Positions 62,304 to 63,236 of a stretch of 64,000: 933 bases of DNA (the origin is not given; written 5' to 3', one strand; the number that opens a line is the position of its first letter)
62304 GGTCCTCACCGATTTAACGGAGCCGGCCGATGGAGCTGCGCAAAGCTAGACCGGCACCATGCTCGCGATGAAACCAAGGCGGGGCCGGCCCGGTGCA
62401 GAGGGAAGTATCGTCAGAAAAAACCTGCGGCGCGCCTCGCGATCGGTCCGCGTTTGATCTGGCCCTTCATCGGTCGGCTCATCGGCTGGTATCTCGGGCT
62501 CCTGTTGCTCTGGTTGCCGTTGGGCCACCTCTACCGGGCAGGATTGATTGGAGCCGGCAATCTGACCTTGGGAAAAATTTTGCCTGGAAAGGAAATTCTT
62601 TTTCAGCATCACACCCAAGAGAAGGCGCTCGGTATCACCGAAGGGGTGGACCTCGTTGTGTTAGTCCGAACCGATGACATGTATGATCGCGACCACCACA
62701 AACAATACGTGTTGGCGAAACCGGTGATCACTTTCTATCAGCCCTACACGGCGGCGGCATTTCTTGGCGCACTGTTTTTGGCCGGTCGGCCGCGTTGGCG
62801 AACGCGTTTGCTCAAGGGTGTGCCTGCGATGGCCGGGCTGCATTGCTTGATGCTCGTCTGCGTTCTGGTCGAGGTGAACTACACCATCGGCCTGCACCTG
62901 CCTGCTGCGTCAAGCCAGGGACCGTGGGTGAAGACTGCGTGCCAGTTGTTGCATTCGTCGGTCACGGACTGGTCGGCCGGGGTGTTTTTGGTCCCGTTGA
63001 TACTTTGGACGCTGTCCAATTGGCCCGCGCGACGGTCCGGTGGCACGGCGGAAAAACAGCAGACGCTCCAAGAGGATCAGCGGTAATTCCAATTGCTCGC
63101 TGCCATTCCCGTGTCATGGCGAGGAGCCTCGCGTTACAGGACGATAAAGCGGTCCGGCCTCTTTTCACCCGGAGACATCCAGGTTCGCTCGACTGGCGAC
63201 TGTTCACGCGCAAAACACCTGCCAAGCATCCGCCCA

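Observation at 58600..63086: Paired secreted trypsin-like proteases linked to a minimal exosortase-family protein and a membrane partner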

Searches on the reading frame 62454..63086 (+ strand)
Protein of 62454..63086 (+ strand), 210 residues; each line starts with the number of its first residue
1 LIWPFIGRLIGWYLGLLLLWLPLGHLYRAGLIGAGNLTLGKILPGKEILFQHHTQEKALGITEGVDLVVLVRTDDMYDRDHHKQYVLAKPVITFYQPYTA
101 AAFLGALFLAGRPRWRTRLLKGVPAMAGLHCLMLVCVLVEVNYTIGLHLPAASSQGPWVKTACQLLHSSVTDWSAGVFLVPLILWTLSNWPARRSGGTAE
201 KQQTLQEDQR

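Call 3: search_protein_families(library=ncbifam, proteins=[window:62454-63086:+], max_evalue=1)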
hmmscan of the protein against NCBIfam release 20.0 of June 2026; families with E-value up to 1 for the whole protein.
window:62454-63086:+ (210 aa): 0 families

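Call 4: search_protein_families(library=pfam, proteins=[window:62454-63086:+], max_evalue=1)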
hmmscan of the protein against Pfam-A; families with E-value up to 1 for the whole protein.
window:62454-63086:+ (210 aa): 1 family
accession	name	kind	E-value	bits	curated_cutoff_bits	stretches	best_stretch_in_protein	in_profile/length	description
PF11511.13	RhodobacterPufX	-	0.11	12.6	25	1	120-157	25-60/67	Intrinsic membrane protein PufX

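Call 11: find_homologous_proteins(query=window:62454-63086:+, max_evalue=0.001)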
Query window:62454-63086:+ (210 aa): 2 proteins with E <= 0.001 among 730 candidates.
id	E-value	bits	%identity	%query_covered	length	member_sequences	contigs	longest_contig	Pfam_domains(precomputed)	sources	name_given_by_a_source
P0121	2.3e-139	480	100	100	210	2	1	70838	-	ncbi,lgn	-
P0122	4.4e-31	126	40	76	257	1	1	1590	-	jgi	jgi:hypothetical protein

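Call 13: find_encoding_contigs(protein=P0121, flank=10000, max_places=4)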
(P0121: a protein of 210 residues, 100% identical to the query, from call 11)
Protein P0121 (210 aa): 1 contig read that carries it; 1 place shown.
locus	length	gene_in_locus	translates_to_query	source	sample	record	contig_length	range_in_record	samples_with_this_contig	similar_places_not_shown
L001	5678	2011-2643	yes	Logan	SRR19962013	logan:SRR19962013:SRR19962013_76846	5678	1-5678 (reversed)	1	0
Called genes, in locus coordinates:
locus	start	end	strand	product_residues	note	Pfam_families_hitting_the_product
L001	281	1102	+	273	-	-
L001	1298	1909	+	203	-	PF09721:Exosortase_EpsH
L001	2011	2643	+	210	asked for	-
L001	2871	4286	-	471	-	-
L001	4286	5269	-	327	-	-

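Call 27: search_protein_representatives(protein=window:62454-63086:+)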
Query: 210 residues. Proteins with E-value up to 0.001 (for the whole library): 17; up to 1e-10: 17; up to 1e-30: 7. The best 17 are listed.
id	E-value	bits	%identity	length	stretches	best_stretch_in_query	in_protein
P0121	7.4e-140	480.2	100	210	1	1-210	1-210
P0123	2.3e-44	168.0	46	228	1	2-198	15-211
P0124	9.9e-37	143.0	44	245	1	7-191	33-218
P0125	1.3e-36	142.6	42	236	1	2-201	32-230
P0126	2.1e-36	142.0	44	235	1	5-191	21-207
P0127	3.4e-36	141.3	44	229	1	5-188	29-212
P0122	1.4e-31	126.2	42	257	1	5-190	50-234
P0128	2.2e-30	122.3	39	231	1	2-196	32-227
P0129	1.8e-29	119.3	39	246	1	3-199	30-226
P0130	3.5e-28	115.0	38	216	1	5-199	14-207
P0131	7.3e-26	107.5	40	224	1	5-193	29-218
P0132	2.3e-25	105.9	44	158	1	6-145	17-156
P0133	1.8e-22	96.4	35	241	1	5-196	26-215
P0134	4.3e-22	95.2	35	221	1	4-196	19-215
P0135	4.2e-20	88.6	34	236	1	5-200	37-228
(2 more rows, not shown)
